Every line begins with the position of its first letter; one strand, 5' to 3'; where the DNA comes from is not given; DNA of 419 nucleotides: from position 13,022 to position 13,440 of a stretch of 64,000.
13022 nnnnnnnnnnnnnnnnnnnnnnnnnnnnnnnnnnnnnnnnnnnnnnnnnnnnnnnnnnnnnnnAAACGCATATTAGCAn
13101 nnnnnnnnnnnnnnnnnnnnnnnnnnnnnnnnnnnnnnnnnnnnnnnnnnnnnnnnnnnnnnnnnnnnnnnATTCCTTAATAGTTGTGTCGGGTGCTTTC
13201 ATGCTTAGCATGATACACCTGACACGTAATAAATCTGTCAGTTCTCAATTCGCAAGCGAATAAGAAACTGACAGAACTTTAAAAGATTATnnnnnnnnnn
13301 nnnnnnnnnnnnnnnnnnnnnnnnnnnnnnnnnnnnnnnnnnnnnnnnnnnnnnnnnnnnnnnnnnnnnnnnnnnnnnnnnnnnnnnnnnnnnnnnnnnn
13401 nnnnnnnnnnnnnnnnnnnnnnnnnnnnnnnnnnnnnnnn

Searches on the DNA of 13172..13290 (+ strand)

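Call 29: build_rna_model(alignment_id=A2)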
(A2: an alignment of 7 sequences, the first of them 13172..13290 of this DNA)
Model R1 built from alignment A2 (7 sequences, 133 columns); structure: RNAalifold consensus.
model positions 121; base pairs 29; branch points 1; effective number of sequences 1.49; information 0.59 bits per position. Calibrated on 0.2 Mb of random sequence (short: E-values are rough).
structure used (alignment columns):
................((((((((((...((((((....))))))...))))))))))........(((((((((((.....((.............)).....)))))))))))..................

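Call 30: search_with_rna_model(model_id=R1, sources=[window, L002, L003, L091, L108], filters=off, max_evalue=10)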
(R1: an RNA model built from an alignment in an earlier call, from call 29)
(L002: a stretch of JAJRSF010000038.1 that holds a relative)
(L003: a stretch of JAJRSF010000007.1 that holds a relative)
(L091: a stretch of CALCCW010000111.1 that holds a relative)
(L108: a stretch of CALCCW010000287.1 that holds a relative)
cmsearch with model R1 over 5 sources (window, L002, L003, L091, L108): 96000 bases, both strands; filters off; matches with E-value up to 10: 43.
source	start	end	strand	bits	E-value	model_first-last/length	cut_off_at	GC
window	13172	13290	+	131.1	1.4e-35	1-121/121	no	0.36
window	14351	14468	+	127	2.1e-34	1-121/121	no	0.37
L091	4572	4696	-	119.6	3e-32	1-121/121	no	0.38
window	62984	63107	-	117.8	1e-31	1-121/121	no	0.38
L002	4125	4247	+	114.4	1e-30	1-121/121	no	0.5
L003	404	517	+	112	5.2e-30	1-121/121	no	0.41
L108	4595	4712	+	103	2.2e-27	1-121/121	no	0.47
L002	4123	4245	-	60.8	4.4e-15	1-121/121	no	0.5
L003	402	515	-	58.2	2.5e-14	1-121/121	no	0.42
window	14349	14466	-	58.1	2.6e-14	1-121/121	no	0.37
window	13170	13288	-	58.1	2.8e-14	1-121/121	no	0.38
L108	4593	4710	-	47.3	3.9e-11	1-121/121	no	0.47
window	62986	63109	+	45.6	1.2e-10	1-121/121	no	0.39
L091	4574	4698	+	45.4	1.4e-10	1-121/121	no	0.38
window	40800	40922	-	24.4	0.00019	1-121/121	no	0.43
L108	6161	6243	-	19.8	0.0041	1-121/121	no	0.47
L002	6108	6204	+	18.8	0.0079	1-121/121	no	0.38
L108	6163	6245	+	16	0.052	1-121/121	no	0.47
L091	6759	6823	+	12.1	0.71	1-121/121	no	0.35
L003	22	89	-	10.9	1.6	1-121/121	no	0.35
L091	6757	6821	-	10.6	1.9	1-121/121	no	0.35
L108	5409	5534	+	9.3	4.6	1-121/121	no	0.31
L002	3235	3343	+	9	5.6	1-121/121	no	0.29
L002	6104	6203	-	8.9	6.1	1-121/121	no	0.38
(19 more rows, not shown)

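Call 48: search_with_rna_model(model_id=R1, sources=[L120, L121, L122, L123, L124], filters=off, max_evalue=1)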
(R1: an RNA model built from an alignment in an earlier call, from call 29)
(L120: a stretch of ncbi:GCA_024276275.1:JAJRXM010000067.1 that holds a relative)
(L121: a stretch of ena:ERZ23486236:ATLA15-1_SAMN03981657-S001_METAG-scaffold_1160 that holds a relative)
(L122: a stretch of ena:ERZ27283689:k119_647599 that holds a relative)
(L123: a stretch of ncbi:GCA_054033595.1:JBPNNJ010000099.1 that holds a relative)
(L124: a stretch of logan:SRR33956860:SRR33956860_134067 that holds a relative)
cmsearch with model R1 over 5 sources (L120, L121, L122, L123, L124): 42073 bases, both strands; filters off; matches with E-value up to 1: 13.
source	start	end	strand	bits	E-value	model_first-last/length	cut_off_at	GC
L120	7483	7611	-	85.1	1.5e-22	1-121/121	no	0.38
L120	9900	10022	-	43.9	1.6e-10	1-121/121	no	0.38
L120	7485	7613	+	39.4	3.3e-09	1-121/121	no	0.38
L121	4236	4315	+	13.6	0.12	1-121/121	no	0.24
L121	3973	4051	-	12.2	0.28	1-121/121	no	0.43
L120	7772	7857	-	11.7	0.41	1-121/121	no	0.36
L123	3473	3538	+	11.6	0.43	1-121/121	no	0.26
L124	3473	3538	+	11.6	0.43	1-121/121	no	0.26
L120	6915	7012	+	11.6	0.44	1-121/121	no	0.36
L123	8854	8972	+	11.5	0.45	1-121/121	no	0.37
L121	4256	4355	-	11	0.66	1-121/121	no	0.31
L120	8677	8765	+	10.9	0.7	1-121/121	no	0.28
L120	9929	10024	+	10.4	0.97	1-121/121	no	0.41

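Call 59: search_with_rna_model(model_id=R1, sources=[L125, L126, L127], filters=off, max_evalue=1)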
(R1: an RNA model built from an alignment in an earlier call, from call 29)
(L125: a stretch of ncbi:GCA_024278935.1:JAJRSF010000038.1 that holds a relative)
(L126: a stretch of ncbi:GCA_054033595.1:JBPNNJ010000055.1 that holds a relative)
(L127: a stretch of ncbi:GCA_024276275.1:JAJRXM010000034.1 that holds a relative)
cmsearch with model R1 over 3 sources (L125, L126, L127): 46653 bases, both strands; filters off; matches with E-value up to 1: 6.
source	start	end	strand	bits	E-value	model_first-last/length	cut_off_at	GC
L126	7806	7923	+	15.4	0.039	1-121/121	no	0.31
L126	9990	10076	-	14.4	0.074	1-121/121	no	0.29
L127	14035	14142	+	12.9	0.2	1-121/121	no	0.31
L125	9457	9570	+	12.2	0.32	1-121/121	no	0.45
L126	8515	8613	+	11.9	0.4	1-121/121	no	0.33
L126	4607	4718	+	11.8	0.42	1-121/121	no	0.45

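Call 67: search_with_rna_model(model_id=R1, sources=[L128, L129, L130, L131], filters=off, max_evalue=1)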
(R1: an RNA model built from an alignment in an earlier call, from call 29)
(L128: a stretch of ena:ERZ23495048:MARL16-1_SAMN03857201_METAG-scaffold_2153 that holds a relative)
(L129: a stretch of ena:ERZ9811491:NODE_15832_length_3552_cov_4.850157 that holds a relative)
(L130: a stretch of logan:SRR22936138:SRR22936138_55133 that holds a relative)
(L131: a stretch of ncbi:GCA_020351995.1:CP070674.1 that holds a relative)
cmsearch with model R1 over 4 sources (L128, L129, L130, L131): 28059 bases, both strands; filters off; matches with E-value up to 1: 10.
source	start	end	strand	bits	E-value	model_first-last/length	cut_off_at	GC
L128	7153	7275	-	110.2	5.1e-30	1-121/121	no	0.44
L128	7155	7277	+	53.7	1.5e-13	1-121/121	no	0.45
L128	7781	7889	-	46.3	2.2e-11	1-121/121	no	0.33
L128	7821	7908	+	32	3.2e-07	1-121/121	no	0.36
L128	7893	7982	-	28.3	4e-06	1-121/121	no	0.46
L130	6922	6995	+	19.4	0.0015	1-121/121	no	0.3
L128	7909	7951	+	16.1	0.014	64-105/121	no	0.51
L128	7018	7104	+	11.1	0.39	1-121/121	no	0.41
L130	6905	6976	-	10.5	0.59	1-121/121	no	0.32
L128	455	560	-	10.2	0.72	1-121/121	no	0.45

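Call 76: search_with_rna_model(model_id=R1, sources=[window, L002, L003, L091, L108, L120, L128], max_evalue=1e-18, make_alignment=true)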
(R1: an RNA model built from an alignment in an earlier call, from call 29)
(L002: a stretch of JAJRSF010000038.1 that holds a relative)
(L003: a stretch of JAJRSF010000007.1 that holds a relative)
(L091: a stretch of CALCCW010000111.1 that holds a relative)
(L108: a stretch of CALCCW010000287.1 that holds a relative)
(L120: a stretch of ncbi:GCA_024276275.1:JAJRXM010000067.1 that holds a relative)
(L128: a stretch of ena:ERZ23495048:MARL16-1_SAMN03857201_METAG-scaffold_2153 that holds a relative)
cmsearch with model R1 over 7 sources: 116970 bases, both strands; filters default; matches with E-value up to 1e-18: 9.
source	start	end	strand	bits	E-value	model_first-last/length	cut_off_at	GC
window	13172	13290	+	131.1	1.7e-35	1-121/121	no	0.36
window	14351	14468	+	127.1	2.5e-34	1-121/121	no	0.37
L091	4572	4696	-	119.6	3.7e-32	1-121/121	no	0.38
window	62984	63107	-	117.8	1.3e-31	1-121/121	no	0.38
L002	4125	4247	+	114.4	1.2e-30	1-121/121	no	0.5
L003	404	517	+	112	6.2e-30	1-121/121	no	0.41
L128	7153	7275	-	110.2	2.1e-29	1-121/121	no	0.44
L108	4595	4712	+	103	2.7e-27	1-121/121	no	0.47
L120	7483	7611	-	85.1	4.3e-22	1-121/121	no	0.38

Alignment A4: 9 matches aligned to the model, 143 columns, each read 5' to 3' on its own strand. Consensus structure (alignment columns), stored with it:
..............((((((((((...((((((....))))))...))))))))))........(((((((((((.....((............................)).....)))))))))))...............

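Call 87: search_with_rna_model(model_id=R1, sources=[L133], filters=off, max_evalue=0.1)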
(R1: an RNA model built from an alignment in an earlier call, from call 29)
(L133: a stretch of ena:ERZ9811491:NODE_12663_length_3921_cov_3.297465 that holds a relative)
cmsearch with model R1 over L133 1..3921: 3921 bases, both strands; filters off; matches with E-value up to 0.1: 7.
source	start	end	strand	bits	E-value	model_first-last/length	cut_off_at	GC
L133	3586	3708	+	110.2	7.2e-31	1-121/121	no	0.44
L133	2848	2968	+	69.5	5.2e-19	1-121/121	no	0.45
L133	3584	3706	-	53.7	2.1e-14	1-121/121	no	0.45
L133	2972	3080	+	46.3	3e-12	1-121/121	no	0.33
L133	2846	2966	-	45.3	5.9e-12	1-121/121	no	0.47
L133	2970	3040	-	28.9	3.5e-07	1-121/121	no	0.37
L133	3757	3843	-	11.1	0.055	1-121/121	no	0.41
